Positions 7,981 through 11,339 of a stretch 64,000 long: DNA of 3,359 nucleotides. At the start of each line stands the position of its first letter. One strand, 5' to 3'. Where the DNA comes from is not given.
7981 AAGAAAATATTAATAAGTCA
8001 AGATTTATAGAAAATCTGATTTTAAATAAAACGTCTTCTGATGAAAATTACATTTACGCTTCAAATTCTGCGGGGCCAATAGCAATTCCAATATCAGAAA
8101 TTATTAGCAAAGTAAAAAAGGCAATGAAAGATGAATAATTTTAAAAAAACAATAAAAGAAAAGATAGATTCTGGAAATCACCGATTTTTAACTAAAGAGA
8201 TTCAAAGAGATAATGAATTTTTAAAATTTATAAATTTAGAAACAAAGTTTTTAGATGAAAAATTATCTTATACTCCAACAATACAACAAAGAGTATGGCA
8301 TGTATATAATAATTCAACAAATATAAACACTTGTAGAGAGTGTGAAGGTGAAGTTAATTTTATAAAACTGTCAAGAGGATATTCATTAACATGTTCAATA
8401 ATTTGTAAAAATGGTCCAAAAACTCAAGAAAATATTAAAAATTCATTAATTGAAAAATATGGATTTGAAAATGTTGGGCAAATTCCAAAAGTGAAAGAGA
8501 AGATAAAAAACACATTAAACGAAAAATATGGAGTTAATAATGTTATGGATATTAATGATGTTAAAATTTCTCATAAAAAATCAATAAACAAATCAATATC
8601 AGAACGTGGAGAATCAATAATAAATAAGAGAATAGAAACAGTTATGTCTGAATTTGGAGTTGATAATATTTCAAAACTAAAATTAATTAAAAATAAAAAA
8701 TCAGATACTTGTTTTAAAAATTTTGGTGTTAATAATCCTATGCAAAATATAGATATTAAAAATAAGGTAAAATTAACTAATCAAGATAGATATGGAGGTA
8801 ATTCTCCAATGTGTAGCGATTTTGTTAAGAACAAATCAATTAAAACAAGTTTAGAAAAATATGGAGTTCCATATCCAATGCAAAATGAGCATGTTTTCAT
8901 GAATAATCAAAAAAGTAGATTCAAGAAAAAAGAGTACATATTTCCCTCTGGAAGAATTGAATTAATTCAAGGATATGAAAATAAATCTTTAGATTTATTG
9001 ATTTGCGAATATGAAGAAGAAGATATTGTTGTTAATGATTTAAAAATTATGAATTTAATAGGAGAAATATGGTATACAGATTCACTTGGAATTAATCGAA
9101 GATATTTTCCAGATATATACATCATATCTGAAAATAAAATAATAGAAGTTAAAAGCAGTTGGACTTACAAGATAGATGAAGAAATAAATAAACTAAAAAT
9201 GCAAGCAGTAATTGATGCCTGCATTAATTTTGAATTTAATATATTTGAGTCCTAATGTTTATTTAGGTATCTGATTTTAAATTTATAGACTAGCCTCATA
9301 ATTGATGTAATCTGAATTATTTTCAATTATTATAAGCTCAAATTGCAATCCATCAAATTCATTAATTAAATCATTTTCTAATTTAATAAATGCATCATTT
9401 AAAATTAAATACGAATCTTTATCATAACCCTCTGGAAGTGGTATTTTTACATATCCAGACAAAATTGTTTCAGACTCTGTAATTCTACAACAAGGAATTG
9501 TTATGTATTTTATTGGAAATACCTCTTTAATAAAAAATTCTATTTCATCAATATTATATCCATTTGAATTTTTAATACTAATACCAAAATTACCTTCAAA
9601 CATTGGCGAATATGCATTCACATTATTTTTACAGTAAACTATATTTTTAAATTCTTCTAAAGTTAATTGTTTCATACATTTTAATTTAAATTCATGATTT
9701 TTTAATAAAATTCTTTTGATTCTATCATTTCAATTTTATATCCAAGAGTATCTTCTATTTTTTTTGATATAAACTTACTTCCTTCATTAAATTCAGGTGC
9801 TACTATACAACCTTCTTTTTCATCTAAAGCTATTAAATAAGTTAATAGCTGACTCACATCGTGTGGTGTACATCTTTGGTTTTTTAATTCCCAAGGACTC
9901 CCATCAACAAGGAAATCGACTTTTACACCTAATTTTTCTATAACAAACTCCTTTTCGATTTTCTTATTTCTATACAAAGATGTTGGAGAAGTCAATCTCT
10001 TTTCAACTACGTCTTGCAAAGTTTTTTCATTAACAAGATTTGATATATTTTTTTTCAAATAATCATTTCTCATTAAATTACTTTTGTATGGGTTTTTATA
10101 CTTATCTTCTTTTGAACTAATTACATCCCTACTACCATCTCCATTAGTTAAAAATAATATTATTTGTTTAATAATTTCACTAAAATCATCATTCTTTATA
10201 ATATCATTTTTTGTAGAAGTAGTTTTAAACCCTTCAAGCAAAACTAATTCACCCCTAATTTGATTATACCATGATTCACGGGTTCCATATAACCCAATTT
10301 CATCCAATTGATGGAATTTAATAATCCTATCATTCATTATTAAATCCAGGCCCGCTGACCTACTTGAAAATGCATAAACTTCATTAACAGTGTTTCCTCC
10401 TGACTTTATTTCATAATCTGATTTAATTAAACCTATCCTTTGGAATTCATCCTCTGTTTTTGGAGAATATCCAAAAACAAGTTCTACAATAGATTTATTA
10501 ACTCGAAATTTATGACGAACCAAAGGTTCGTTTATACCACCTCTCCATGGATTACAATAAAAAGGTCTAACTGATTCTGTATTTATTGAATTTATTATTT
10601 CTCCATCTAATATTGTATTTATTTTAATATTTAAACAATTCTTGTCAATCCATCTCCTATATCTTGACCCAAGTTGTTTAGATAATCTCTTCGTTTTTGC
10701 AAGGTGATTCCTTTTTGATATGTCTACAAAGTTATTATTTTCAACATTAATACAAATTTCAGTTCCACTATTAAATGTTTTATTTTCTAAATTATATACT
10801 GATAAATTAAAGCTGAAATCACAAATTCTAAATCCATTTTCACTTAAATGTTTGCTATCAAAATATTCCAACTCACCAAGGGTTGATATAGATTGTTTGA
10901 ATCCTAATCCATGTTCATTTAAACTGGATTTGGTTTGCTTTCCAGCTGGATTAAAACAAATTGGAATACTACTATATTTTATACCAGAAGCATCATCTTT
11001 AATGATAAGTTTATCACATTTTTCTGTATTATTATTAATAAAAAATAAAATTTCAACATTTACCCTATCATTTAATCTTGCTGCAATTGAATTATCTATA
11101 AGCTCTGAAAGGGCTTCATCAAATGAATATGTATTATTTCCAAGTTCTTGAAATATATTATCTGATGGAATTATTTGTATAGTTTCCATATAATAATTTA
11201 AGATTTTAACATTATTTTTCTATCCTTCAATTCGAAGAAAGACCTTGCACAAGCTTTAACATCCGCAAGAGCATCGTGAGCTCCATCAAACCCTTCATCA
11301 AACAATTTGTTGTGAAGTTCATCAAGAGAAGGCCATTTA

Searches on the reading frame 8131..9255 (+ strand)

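Call 38: search_protein_families(library=pfam, proteins=[window:8131-9255:+], max_evalue=0.001)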
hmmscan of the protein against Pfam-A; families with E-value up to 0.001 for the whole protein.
window:8131-9255:+ (374 aa): 2 families
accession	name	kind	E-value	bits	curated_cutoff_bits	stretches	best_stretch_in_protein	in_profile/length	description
PF24308.1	DUF7487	-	1.6e-56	192.1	27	2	158-361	17-216/220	Family of unknown function (DUF7487)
PF08722.17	Tn7_TnsA-like_N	-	0.00033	21.6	26.5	1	312-372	13-83/85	TnsA-like endonuclease N terminal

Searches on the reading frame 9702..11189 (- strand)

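Call 29: search_protein_families(library=pfam, proteins=[window:9702-11189:-], max_evalue=0.001)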
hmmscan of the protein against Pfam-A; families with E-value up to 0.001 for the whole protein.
window:9702-11189:- (495 aa): 1 family
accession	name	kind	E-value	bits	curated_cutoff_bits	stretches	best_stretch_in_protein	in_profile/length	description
PF13589.12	HATPase_c_3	-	2e-07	31.5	25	1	21-108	1-88/137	Histidine kinase-, DNA gyrase B-, and HSP90-like ATPase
